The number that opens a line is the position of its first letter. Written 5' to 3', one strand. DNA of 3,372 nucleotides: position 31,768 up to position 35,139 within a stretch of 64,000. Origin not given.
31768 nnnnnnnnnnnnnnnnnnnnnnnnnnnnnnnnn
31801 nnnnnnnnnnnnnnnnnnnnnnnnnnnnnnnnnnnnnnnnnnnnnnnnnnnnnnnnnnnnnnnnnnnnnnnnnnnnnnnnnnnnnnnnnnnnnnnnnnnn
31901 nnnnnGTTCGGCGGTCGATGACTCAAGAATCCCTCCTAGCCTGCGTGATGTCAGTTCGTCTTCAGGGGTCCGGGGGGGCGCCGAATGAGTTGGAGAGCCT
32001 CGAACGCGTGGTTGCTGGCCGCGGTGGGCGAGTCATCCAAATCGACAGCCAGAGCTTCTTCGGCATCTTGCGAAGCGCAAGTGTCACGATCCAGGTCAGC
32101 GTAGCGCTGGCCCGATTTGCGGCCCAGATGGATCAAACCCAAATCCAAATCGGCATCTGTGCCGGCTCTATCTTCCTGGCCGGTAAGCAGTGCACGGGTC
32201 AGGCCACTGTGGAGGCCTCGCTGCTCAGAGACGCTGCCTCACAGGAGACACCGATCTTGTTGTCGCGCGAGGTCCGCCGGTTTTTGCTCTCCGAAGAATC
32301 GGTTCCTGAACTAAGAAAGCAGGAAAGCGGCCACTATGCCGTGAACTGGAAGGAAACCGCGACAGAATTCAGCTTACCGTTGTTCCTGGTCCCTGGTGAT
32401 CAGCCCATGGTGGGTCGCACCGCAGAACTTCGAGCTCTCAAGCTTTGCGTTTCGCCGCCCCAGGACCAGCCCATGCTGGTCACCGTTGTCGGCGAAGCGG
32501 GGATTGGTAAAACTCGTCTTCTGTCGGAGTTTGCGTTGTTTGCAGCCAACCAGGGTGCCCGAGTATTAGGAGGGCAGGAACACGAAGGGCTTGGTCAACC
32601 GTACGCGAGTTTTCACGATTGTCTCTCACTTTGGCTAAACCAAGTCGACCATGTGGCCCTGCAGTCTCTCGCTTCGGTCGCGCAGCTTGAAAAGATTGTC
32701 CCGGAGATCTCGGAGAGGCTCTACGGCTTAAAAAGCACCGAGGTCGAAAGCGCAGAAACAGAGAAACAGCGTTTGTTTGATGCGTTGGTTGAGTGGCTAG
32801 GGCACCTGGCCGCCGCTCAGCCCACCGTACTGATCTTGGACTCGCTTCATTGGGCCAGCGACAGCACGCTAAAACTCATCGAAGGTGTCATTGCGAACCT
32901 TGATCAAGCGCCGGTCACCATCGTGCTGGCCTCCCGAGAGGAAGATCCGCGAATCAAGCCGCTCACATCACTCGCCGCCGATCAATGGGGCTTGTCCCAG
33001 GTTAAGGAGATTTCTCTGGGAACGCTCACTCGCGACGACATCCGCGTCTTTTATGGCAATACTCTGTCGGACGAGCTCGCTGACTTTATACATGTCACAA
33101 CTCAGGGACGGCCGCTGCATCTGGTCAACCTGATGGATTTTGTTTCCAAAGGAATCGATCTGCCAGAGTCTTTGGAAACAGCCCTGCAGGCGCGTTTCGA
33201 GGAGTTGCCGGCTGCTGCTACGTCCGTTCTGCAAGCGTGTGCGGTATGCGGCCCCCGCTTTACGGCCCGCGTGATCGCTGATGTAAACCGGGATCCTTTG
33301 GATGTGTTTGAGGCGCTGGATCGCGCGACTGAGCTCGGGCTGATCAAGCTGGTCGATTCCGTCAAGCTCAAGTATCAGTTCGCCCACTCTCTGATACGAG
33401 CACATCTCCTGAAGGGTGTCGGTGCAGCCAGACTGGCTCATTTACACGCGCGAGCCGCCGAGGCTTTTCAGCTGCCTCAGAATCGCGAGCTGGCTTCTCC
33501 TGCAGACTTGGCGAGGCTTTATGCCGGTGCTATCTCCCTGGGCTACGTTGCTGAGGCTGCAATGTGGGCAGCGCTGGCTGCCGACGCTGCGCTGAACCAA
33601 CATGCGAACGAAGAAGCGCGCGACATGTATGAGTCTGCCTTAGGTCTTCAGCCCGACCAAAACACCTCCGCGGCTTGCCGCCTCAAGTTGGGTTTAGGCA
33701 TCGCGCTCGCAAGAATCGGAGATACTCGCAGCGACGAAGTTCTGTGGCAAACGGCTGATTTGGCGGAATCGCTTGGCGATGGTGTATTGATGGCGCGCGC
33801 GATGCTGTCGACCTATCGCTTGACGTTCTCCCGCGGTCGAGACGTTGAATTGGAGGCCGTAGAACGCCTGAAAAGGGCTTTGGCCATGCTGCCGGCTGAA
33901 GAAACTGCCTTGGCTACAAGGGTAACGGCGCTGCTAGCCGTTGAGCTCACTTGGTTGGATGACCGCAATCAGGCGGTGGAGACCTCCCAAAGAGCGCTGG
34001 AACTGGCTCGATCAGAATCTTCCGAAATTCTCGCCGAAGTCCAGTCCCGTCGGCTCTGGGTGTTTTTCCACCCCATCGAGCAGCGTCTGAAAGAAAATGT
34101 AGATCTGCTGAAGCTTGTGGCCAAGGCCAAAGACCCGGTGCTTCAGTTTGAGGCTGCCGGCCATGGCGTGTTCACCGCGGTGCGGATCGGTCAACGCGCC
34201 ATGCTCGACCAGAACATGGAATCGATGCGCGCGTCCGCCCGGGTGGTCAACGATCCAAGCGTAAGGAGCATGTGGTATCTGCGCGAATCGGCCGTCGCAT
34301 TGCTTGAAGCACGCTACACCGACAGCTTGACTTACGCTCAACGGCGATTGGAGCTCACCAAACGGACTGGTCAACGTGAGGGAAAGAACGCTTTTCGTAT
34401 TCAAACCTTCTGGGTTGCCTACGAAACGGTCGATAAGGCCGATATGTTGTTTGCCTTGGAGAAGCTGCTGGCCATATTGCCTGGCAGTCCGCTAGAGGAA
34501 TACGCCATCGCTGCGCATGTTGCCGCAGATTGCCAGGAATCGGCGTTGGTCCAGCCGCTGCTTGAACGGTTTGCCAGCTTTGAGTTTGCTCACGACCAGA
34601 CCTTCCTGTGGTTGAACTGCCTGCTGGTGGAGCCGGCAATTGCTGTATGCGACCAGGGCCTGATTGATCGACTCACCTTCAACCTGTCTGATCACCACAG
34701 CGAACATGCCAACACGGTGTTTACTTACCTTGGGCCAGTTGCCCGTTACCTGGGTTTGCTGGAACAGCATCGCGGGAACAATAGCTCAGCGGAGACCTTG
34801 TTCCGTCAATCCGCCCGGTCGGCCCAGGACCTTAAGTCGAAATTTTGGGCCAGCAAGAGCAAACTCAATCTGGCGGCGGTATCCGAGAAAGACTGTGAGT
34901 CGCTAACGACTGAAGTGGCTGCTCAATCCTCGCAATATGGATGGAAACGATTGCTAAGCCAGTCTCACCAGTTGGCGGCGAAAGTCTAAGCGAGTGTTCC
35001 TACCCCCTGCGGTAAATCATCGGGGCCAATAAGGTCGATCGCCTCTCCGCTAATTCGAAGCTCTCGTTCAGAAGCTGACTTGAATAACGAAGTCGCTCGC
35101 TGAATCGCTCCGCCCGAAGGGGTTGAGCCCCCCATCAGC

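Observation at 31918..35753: Pseudo-cyclase/STAND/TPR NTPase and a wHTH regulator carrying a second pseudo-cyclase domain, converging with overlapping stop codons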

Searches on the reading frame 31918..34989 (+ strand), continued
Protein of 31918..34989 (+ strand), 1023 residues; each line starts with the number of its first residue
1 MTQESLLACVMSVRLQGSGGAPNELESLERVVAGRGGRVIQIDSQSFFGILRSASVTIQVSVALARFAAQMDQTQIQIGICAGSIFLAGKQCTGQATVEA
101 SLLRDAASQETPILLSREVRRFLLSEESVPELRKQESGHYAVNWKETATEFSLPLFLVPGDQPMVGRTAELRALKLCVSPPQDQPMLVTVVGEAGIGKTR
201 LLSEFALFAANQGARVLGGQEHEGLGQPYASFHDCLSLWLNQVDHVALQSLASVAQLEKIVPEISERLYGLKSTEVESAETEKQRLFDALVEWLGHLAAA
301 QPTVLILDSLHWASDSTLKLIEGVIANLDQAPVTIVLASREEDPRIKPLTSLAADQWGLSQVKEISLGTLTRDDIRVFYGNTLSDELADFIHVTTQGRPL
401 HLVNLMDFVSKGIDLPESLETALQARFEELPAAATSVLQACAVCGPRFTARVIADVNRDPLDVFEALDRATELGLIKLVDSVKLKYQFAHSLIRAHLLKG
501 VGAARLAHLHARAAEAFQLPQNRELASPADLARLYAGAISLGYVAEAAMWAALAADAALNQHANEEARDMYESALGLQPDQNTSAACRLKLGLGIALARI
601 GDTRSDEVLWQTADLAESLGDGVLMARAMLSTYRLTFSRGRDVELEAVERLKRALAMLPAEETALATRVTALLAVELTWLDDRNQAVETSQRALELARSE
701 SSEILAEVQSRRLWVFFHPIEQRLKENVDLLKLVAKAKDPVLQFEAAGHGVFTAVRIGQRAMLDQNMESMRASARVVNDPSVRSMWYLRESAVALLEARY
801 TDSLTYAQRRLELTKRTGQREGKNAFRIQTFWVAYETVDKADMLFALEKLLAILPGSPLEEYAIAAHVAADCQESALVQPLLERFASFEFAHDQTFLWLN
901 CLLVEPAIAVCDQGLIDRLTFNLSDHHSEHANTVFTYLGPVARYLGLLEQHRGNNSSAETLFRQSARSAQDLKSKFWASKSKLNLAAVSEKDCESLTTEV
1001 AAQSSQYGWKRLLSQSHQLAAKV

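Call 61: search_protein_families(library=pfam, proteins=[P0011, P0028, P0052, P0068], max_evalue=10)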
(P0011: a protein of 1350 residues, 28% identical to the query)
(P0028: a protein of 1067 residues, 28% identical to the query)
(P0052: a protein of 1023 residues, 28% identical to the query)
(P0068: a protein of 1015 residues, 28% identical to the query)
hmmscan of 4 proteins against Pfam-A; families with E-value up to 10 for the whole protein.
P0011 (1350 aa): 22 families
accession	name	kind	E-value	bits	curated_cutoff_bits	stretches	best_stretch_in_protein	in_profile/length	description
PF03704.23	BTAD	-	9.5e-50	169.2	22.1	1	90-234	1-146/146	Bacterial transcriptional activator domain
PF13191.12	AAA_16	-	9e-31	108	32.6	1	455-626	2-167/167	AAA ATPase domain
PF00486.34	Trans_reg_C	-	1.1e-10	41.8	26.2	1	14-83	7-77/77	Transcriptional regulatory protein, C terminal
PF00211.25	Guanylate_cyc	-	7.9e-10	39.1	21.9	1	269-400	7-152/183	Adenylate and Guanylate cyclase catalytic domain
PF13401.12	AAA_22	-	4.2e-08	34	27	1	476-626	4-121/130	AAA domain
PF13424.12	TPR_12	-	1.8e-06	28.5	30.1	3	1263-1334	6-76/77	Tetratricopeptide repeat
PF07719.23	TPR_2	-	0.00023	21.5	27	1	1273-1290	14-31/34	Tetratricopeptide repeat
PF13181.12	TPR_8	-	0.0016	18.9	25.7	1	1265-1291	6-32/34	Tetratricopeptide repeat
PF05496.18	RuvB_N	-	0.0017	18.6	27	1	455-500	9-56/159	Holliday junction DNA helicase RuvB P-loop domain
PF20720.3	nSTAND3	-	0.002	18.3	27.2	1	477-506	17-46/155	Novel STAND NTPase 3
PF05729.18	NACHT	-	0.0075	16.6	26.7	1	478-504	1-27/167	NACHT domain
PF13481.12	AAA_25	-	0.0086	16.2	27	1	477-512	33-67/195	AAA domain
PF24883.2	NPHP3_N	-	0.0099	16.5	24.8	1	469-615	15-150/164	Nephrocystin 3, N-terminal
PF13374.12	TPR_10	-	0.011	16.2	27.5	1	1263-1291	5-33/42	Tetratricopeptide repeat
PF01695.23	IstB_IS21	-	0.015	15.3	24.1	1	480-512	95-127/238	IstB-like ATP binding protein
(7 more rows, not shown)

P0028 (1067 aa): 19 families
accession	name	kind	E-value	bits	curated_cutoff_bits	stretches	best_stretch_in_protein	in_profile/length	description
PF13191.12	AAA_16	-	1.2e-26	94.6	32.6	1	137-312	2-166/167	AAA ATPase domain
PF00486.34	Trans_reg_C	-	1.3e-15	57.6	26.2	1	29-104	1-77/77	Transcriptional regulatory protein, C terminal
PF13424.12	TPR_12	-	2.2e-09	37.8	30.1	3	961-1031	8-77/77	Tetratricopeptide repeat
PF07719.23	TPR_2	-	2.7e-08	33.8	27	3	596-624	3-31/34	Tetratricopeptide repeat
PF13401.12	AAA_22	-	4.4e-06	27.5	27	1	159-301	5-107/130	AAA domain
PF00515.34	TPR_1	-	1.1e-05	25.4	27.8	3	558-573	17-32/34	Tetratricopeptide repeat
PF13181.12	TPR_8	-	0.0039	17.7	25.7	1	597-625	4-32/34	Tetratricopeptide repeat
PF13374.12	TPR_10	-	0.0097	16.3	27.5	3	555-574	15-34/42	Tetratricopeptide repeat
PF10923.14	BrxC_BrxD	-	0.024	14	22.2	1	135-190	25-80/414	BREX system ATP-binding protein BrxC/D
PF07728.20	AAA_5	-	0.026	14.9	22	1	163-192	3-33/139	AAA domain (dynein-related subfamily)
PF13176.12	TPR_7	-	0.055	14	27.9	2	961-985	4-28/36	Tetratricopeptide repeat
PF14559.12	TPR_19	-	0.075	13.8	25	1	851-906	5-59/68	Tetratricopeptide repeat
PF20720.3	nSTAND3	-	0.09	12.9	27.2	1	160-187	18-45/155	Novel STAND NTPase 3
PF25058.1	ARM_TT21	-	0.12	12.8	27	1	544-622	9-85/155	Tetratricopeptide repeat protein 21 ARM repeat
PF05729.18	NACHT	-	0.15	12.3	26.7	1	161-185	2-26/167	NACHT domain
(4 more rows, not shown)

P0052 (1023 aa): 9 families
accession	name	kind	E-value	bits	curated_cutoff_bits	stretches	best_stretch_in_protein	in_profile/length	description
PF13191.12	AAA_16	-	1.9e-27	97.2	32.6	1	119-295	1-167/167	AAA ATPase domain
PF00486.34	Trans_reg_C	-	1.6e-16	60.6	26.2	1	24-96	4-77/77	Transcriptional regulatory protein, C terminal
PF13401.12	AAA_22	-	1.1e-06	29.4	27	1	142-290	5-116/130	AAA domain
PF00515.34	TPR_1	-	0.0025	18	27.8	1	938-962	8-32/34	Tetratricopeptide repeat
PF13181.12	TPR_8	-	0.0026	18.2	25.7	1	938-963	8-33/34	Tetratricopeptide repeat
PF24883.2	NPHP3_N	-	0.18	12.4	24.8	0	140-171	20-51/164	Nephrocystin 3, N-terminal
PF00004.35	AAA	-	0.25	12.2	21.2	1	146-169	2-25/131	ATPase family associated with various cellular activities (AAA)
PF20720.3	nSTAND3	-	0.3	11.2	27.2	1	143-170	18-45/155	Novel STAND NTPase 3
PF07719.23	TPR_2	-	0.98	10.2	27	2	936-961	6-31/34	Tetratricopeptide repeat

P0068 (1015 aa): 19 families
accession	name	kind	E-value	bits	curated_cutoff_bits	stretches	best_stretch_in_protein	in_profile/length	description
PF03704.23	BTAD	-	1.2e-44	152.7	22.1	1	312-457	1-146/146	Bacterial transcriptional activator domain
PF13191.12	AAA_16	-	2.6e-30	106.6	32.6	1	499-674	2-167/167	AAA ATPase domain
PF00486.34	Trans_reg_C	-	5e-08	33.3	26.2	1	237-305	12-77/77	Transcriptional regulatory protein, C terminal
PF13401.12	AAA_22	-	5.9e-06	27.1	27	1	520-677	4-124/130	AAA domain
PF13604.12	AAA_30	-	0.00058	20.1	27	1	512-685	9-134/191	AAA domain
PF01637.24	ATPase_2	-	0.00079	19.7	33.2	1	499-554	1-53/225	ATPase domain predominantly from Archaea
PF25199.1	nSTAND_NTPase5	-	0.0034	17.6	34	1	501-561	17-82/145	Novel STAND NTPase 5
PF05729.18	NACHT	-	0.017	15.4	26.7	1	523-719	2-162/167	NACHT domain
PF05872.18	HerA_C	-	0.027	13.6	22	1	513-554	13-54/502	Helicase HerA-like C-terminal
PF10923.14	BrxC_BrxD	-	0.03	13.7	22.2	1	498-553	26-81/414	BREX system ATP-binding protein BrxC/D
PF20720.3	nSTAND3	-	0.031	14.4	27.2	1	521-553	17-49/155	Novel STAND NTPase 3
PF07719.23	TPR_2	-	0.032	14.8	27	1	320-346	4-30/34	Tetratricopeptide repeat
PF13481.12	AAA_25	-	0.036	14.1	27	1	503-546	16-58/195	AAA domain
PF00211.25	Guanylate_cyc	-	0.038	14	21.9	1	13-180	3-179/183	Adenylate and Guanylate cyclase catalytic domain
PF20308.4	TPR-S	-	0.04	14.9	27.6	1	392-435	5-46/102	Tetratricopeptide Repeats-Sensor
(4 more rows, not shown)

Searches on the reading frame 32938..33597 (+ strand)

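Call 61: search_protein_families(library=pfam, proteins=[window:32938-33597:+], max_evalue=10)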
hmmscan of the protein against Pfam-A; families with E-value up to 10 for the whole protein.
window:32938-33597:+ (220 aa): 1 family
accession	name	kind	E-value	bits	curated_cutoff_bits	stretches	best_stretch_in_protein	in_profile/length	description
PF07503.17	zf-HYPF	-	0.17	12.1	23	1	100-109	23-32/34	HypF finger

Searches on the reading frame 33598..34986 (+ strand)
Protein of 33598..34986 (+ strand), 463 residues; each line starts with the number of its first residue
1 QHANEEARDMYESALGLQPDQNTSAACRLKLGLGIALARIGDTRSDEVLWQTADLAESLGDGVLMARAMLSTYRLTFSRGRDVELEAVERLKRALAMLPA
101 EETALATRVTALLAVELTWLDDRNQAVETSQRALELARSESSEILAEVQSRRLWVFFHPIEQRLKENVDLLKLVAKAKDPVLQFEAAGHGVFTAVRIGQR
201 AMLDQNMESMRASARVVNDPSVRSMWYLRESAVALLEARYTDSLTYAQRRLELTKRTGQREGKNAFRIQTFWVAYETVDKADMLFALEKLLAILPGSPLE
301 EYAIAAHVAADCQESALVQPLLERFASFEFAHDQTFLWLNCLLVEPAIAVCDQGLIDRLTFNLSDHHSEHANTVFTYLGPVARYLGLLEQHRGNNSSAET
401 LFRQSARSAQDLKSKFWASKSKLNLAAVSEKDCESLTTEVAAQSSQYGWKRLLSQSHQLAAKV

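Call 61: search_protein_families(library=pfam, proteins=[window:33598-34986:+], max_evalue=10)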
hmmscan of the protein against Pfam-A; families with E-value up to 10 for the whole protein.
window:33598-34986:+ (463 aa): 2 families
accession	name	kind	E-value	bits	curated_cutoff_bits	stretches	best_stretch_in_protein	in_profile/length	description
PF13424.12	TPR_12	-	0.019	15.6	30.1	1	383-412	7-36/77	Tetratricopeptide repeat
PF13181.12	TPR_8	-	0.2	12.4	25.7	0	5-20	18-33/34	Tetratricopeptide repeat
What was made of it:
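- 32926..34986 (+): C-terminal helical arm or sensor region (residues 337-1023). It is TPR-like only by weak signal and by alignment to TPR-bearing relatives. TPR_12 E 0.019, sub-threshold (call 61).
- On STAND NTPase (AAA_16 / MalT-AfsR-like): Only sub-threshold TPR_12 (15.6 bits, E 0.019, call 61).
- Checked: 'TPR' for the C-terminal arm is only sub-threshold (TPR_12, 15.6 bits, E 0.019, call 61), so 'helical repeat arm' is the safer description.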
